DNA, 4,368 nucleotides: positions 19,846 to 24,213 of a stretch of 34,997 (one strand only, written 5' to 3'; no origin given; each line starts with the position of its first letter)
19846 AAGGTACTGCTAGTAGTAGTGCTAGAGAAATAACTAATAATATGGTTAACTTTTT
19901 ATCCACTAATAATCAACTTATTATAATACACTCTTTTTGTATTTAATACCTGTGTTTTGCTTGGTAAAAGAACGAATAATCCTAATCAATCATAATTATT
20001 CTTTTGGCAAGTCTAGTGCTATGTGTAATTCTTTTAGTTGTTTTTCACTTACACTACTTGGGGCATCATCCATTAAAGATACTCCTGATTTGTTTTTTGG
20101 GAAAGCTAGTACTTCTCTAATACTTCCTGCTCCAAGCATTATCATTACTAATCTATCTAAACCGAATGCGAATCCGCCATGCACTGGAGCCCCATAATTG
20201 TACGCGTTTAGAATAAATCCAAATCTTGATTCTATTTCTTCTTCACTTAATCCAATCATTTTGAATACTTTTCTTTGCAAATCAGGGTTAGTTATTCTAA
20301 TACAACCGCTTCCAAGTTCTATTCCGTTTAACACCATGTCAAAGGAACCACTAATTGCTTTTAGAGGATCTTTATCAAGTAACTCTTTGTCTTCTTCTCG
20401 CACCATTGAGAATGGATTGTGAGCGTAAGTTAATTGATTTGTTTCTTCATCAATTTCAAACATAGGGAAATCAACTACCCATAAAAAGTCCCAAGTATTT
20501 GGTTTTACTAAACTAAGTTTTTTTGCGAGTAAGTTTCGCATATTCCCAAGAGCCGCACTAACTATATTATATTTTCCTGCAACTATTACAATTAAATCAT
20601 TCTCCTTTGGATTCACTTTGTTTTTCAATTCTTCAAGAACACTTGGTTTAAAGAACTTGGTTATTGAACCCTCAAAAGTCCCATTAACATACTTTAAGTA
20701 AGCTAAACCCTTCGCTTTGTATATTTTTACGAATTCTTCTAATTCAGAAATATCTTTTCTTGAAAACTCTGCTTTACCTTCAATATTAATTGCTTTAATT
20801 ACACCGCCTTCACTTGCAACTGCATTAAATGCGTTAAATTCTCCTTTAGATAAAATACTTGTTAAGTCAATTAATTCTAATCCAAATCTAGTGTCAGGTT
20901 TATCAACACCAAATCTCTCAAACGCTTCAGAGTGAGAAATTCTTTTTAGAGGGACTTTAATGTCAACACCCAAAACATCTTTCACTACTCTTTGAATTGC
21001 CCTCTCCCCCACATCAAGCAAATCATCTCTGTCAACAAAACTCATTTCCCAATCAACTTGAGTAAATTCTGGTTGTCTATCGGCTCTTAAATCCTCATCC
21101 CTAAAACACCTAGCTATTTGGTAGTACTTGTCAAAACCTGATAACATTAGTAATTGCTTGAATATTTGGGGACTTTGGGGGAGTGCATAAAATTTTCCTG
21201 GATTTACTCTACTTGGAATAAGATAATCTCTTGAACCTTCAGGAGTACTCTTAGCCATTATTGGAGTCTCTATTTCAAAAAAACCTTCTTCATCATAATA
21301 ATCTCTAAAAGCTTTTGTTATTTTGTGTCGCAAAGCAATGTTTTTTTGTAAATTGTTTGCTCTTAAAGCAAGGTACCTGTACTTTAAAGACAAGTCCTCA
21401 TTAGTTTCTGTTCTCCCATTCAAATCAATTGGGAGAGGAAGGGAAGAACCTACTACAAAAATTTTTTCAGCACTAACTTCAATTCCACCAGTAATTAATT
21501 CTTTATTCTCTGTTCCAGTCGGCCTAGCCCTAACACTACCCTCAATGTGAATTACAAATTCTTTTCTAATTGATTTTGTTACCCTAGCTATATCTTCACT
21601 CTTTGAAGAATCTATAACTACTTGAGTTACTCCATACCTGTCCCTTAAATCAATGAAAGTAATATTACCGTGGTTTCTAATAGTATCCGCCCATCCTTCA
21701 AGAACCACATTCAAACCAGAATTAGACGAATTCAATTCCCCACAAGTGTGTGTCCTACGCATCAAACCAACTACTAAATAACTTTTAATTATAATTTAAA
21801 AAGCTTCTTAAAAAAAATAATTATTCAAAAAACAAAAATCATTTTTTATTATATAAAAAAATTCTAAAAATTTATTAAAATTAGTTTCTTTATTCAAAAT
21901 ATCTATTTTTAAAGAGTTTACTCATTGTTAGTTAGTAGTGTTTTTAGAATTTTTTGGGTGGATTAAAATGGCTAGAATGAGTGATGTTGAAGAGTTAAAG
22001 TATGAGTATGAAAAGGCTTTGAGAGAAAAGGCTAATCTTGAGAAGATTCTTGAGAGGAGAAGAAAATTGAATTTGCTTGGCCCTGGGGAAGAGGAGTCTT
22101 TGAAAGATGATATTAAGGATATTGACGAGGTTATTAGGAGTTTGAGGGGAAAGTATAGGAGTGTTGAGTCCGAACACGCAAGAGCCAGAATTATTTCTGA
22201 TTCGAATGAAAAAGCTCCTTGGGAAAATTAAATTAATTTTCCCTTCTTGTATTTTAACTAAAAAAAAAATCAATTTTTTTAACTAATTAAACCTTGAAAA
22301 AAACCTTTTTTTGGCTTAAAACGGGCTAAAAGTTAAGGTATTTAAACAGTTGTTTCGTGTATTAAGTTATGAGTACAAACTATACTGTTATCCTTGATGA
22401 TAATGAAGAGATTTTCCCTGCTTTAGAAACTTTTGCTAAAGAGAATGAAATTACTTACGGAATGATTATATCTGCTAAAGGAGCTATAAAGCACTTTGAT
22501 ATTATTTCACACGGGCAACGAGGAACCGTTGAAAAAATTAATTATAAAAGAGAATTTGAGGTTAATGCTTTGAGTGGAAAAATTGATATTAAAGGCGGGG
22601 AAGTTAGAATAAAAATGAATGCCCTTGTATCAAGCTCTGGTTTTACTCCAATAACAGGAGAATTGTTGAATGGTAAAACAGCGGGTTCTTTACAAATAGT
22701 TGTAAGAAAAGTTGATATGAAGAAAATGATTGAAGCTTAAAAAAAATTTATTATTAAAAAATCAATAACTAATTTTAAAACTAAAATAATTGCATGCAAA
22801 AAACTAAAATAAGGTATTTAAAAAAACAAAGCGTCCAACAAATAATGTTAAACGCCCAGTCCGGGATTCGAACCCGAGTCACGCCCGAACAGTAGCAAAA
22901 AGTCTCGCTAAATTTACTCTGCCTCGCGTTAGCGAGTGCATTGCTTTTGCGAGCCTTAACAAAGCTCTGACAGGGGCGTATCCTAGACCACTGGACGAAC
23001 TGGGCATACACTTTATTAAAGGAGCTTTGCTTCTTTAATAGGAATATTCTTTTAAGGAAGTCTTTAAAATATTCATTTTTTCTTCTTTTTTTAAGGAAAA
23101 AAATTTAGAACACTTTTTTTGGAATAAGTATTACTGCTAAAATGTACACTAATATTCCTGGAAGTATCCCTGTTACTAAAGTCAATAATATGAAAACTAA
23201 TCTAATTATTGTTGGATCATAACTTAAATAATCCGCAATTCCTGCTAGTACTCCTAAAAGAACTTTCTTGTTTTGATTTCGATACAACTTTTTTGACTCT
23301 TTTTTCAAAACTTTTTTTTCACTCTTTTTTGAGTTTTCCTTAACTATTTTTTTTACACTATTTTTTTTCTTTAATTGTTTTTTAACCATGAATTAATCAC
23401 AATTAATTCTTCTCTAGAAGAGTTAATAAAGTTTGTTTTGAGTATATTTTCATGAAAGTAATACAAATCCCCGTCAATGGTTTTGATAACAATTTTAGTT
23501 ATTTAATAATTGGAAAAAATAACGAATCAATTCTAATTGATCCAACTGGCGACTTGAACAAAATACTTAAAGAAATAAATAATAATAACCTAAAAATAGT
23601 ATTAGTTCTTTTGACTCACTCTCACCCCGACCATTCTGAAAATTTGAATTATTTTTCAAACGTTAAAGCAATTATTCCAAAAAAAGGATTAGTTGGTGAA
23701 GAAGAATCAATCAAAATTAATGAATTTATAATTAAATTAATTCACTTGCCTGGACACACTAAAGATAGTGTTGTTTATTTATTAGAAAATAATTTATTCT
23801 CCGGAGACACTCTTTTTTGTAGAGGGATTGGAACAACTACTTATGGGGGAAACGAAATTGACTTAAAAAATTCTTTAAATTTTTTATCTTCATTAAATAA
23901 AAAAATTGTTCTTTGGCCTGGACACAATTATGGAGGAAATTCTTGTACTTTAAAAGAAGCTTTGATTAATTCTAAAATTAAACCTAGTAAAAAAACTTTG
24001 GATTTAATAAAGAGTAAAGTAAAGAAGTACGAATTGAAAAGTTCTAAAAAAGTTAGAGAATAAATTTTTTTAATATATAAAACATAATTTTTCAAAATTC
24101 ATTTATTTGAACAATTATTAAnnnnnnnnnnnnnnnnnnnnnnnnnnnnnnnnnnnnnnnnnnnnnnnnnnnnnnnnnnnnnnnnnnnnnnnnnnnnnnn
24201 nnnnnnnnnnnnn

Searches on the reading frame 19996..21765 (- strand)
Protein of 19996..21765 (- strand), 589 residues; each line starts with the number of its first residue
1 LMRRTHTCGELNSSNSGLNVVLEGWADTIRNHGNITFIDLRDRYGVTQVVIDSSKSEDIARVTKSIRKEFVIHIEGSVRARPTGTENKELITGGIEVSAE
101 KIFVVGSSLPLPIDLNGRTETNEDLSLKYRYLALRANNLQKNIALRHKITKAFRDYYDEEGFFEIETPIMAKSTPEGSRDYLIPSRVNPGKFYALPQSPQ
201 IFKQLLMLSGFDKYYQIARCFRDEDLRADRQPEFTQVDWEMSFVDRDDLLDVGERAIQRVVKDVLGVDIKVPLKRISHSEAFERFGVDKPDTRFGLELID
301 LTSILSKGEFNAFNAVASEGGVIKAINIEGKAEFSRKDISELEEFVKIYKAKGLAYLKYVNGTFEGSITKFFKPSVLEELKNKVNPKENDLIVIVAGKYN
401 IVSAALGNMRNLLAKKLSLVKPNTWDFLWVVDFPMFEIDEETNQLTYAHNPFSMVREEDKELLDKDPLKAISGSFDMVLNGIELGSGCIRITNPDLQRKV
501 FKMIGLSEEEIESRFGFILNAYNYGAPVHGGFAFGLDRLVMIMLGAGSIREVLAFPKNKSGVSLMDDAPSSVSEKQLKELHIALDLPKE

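Call 35: search_protein_families(library=pfam, proteins=[window:19996-21765:-], max_evalue=0.001)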
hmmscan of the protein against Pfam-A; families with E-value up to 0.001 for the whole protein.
window:19996-21765:- (589 aa): 4 families
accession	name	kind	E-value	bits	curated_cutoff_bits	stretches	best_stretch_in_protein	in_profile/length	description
PF00152.25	tRNA-synt_2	-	6.9e-116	387.1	25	1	122-559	1-308/308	tRNA synthetases class II (D, K and N)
PF02938.19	GAD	-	2.2e-22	79.5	23.4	1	313-406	1-95/95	GAD domain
PF01336.31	tRNA_anti-codon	-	3.8e-14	52.8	27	1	20-104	1-74/75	OB-fold nucleic acid binding domain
PF01409.25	tRNA-synt_2d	-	5.6e-05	23.2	19.8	0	213-272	104-161/246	tRNA synthetases class II core domain (F)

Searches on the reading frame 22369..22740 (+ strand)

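Call 35: search_protein_families(library=pfam, proteins=[window:22369-22740:+], max_evalue=0.001)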
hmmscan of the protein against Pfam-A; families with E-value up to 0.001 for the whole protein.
window:22369-22740:+ (123 aa): 1 family
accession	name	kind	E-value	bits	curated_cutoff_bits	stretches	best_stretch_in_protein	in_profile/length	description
PF03479.20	PCC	-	7.8e-13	49.2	25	1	5-115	3-115/117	Plants and Prokaryotes Conserved (PCC) domain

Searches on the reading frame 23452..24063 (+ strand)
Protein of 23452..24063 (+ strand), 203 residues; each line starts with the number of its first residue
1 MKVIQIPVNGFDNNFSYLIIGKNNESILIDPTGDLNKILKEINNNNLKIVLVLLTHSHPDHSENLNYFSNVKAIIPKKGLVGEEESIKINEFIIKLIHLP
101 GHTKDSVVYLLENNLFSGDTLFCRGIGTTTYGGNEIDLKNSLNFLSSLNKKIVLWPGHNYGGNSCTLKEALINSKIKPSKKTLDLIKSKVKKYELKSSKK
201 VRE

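Call 35: search_protein_families(library=pfam, proteins=[window:23452-24063:+], max_evalue=0.001)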
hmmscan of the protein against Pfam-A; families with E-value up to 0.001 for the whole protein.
window:23452-24063:+ (203 aa): 2 families
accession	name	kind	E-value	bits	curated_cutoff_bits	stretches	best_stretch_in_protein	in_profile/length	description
PF00753.33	Lactamase_B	-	7.3e-17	62.4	22.7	2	10-70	2-65/196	Metallo-beta-lactamase superfamily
PF13483.12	Lactamase_B_3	-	0.00013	22.4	24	1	16-97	9-78/160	Beta-lactamase superfamily domain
